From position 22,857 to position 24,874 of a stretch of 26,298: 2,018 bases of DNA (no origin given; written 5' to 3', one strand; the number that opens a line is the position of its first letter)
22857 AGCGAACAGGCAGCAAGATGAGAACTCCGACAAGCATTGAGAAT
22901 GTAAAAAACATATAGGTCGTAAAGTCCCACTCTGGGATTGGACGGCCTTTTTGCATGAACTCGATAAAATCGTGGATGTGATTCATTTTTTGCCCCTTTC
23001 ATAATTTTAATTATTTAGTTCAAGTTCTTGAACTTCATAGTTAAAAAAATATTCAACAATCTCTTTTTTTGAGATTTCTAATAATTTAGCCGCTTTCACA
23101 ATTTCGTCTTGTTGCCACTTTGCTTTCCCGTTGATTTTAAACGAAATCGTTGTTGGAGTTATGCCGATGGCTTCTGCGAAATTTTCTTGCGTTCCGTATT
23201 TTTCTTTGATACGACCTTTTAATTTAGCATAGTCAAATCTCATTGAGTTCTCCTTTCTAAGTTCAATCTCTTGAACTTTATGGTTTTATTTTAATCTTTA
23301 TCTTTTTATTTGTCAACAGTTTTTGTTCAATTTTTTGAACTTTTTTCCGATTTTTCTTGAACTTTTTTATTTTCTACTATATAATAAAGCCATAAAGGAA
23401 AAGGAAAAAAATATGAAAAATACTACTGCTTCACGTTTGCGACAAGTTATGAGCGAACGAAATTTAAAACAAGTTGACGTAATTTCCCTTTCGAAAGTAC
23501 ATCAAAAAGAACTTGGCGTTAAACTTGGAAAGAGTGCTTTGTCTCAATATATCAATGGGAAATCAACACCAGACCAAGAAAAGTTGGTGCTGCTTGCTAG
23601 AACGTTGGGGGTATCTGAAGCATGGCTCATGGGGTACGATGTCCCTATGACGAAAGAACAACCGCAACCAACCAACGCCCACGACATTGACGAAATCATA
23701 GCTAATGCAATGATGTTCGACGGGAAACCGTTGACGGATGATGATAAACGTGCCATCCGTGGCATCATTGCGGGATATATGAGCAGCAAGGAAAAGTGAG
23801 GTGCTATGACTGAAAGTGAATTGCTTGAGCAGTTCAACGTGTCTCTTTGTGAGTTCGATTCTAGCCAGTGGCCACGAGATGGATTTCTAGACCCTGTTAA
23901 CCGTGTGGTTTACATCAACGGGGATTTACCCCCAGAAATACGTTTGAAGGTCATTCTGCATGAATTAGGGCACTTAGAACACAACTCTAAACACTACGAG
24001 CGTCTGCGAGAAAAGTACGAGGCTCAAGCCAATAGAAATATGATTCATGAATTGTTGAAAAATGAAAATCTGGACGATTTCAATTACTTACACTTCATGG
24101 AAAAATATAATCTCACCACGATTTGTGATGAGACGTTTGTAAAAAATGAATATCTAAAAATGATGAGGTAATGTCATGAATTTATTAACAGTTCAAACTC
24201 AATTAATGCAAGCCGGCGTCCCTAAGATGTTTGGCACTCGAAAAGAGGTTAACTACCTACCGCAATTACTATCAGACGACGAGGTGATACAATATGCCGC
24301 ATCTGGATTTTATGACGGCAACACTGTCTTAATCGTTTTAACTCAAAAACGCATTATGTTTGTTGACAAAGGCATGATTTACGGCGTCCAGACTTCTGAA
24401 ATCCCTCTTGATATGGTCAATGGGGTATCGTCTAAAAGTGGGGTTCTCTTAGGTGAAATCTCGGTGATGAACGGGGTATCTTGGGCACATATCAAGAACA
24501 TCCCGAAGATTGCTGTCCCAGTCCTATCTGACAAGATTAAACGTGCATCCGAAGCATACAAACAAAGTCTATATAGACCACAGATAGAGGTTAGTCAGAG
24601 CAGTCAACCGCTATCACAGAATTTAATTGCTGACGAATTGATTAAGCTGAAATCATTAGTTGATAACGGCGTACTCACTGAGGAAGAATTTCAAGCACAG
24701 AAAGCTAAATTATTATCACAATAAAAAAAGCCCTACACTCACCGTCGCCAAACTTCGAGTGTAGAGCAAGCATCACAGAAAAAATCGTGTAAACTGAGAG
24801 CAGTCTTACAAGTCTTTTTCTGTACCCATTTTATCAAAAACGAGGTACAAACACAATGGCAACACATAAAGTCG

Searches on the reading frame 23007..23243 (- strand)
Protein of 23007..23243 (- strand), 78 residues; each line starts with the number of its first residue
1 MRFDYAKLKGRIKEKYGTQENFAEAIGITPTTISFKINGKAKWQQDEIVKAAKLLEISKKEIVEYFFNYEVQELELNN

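Call 17: search_protein_families(library=pfam, proteins=[window:23007-23243:-], max_evalue=0.01)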
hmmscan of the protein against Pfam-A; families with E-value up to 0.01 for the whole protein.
window:23007-23243:- (78 aa): 5 families
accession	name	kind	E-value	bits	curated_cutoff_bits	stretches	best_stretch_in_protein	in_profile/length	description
PF05339.17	DUF739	-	2.8e-26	91.9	27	1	1-68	1-68/69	Protein of unknown function (DUF739)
PF01381.28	HTH_3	-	1.6e-06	28.5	23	1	13-61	6-54/55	Helix-turn-helix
PF13443.12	HTH_26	-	0.00076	20.1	22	1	7-65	1-60/63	Cro/C1-type HTH DNA-binding domain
PF14549.12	P22_Cro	-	0.0051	17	30.2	0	15-34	8-27/60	DNA-binding transcriptional regulator Cro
PF12844.13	HTH_19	-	0.0059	16.9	30.2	1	11-62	8-58/64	Helix-turn-helix domain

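Call 18: search_protein_families(library=phrogs, proteins=[window:23007-23243:-], max_evalue=0.001)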
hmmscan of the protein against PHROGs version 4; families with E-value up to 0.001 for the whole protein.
window:23007-23243:- (78 aa): 9 families
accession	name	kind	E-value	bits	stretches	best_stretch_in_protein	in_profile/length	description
phrog_3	-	transcription regulation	3.6e-10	41.2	1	1-73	86-153/430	transcriptional repressor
phrog_2967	-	transcription regulation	7e-07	30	1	6-63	13-70/225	transcriptional regulator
phrog_4583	-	transcription regulation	1.2e-05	26.2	1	8-63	15-70/81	transcriptional repressor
phrog_4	-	transcription regulation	5e-05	23.5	1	8-61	137-190/400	transcriptional repressor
phrog_925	-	DNA, RNA and nucleotide metabolism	6.7e-05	23.6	1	7-63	8-64/67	HTH DNA binding protein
phrog_4779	-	transcription regulation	0.00015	23.2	1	7-59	6-57/98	transcriptional regulator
phrog_8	-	transcription regulation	0.00016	22.2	1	7-62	80-215/346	transcriptional regulator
phrog_2328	-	transcription regulation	0.0003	21.6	1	18-57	30-69/128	transcriptional repressor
phrog_1728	-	transcription regulation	0.00079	19.5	1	6-67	6-70/380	transcriptional regulator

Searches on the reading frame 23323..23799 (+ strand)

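Call 17: search_protein_families(library=pfam, proteins=[window:23323-23799:+], max_evalue=0.01)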
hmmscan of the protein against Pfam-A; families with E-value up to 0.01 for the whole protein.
window:23323-23799:+ (158 aa): 4 families
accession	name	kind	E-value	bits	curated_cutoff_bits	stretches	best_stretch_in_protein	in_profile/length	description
PF01381.28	HTH_3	-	1.5e-10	41.3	23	1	60-102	11-55/55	Helix-turn-helix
PF12844.13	HTH_19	-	1.4e-07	31.7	30.2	1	37-103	2-59/64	Helix-turn-helix domain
PF13560.12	HTH_31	-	0.00059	20.5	27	1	37-100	4-59/64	Helix-turn-helix domain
PF06543.17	Lac_bphage_repr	-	0.0064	16.9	21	0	132-148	26-42/49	Lactococcus bacteriophage repressor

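Call 18: search_protein_families(library=phrogs, proteins=[window:23323-23799:+], max_evalue=0.001)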
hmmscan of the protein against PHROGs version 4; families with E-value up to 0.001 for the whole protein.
window:23323-23799:+ (158 aa): 8 families
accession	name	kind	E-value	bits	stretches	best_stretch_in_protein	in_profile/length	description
phrog_2967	-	transcription regulation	1.8e-20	74.5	1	27-126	3-87/225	transcriptional regulator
phrog_8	-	transcription regulation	3e-16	60.8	1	16-138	59-160/346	transcriptional regulator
phrog_4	-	transcription regulation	5.5e-16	59.5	1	25-145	130-214/400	transcriptional repressor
phrog_3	-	transcription regulation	5e-09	37.4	1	25-125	79-177/430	transcriptional repressor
phrog_35297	-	transcription regulation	8.1e-08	33.7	1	12-68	9-59/75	CI-like repressor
phrog_2328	-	transcription regulation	9.7e-07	29.6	1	27-110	7-82/128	transcriptional repressor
phrog_3037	-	transcription regulation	2.5e-06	28.4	1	30-121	22-99/189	transcriptional repressor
phrog_2439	-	transcription regulation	0.00025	21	1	53-113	15-77/367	transcriptional regulator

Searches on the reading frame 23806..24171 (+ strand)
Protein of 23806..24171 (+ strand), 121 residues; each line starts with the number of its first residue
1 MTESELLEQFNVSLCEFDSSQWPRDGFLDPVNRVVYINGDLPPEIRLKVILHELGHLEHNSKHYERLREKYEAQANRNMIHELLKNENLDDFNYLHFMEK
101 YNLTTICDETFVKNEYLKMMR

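Call 17: search_protein_families(library=pfam, proteins=[window:23806-24171:+], max_evalue=0.01)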
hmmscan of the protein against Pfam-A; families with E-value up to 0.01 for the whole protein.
window:23806-24171:+ (121 aa): 2 families
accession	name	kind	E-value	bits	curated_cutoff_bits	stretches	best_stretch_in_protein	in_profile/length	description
PF06114.19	Peptidase_M78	-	6.5e-12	45.8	22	1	8-94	2-97/123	IrrE N-terminal-like domain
PF20573.4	DUF6782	-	5.1e-05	23.1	27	1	13-64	57-108/241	Putative metallopeptidase family (DUF6782)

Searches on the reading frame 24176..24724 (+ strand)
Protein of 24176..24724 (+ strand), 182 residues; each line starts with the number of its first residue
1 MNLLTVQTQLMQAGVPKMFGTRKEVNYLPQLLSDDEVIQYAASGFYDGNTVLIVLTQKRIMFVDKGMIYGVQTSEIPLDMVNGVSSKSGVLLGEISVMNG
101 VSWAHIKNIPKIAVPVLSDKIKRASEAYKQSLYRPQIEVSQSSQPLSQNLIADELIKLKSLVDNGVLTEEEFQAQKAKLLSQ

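Call 17: search_protein_families(library=pfam, proteins=[window:24176-24724:+], max_evalue=0.01)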
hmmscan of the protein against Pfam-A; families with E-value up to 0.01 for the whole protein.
window:24176-24724:+ (182 aa): 3 families
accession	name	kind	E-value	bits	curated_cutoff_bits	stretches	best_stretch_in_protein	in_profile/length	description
PF14470.12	bPH_3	-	3.3e-14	53.6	23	1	32-122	1-94/95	Bacterial PH domain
PF09851.14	SHOCT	-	3.5e-10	39.7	27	1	153-180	1-28/28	Short C-terminal domain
PF05120.17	GvpG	-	0.00081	19.9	30.6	1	151-181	33-63/67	Gas vesicle protein G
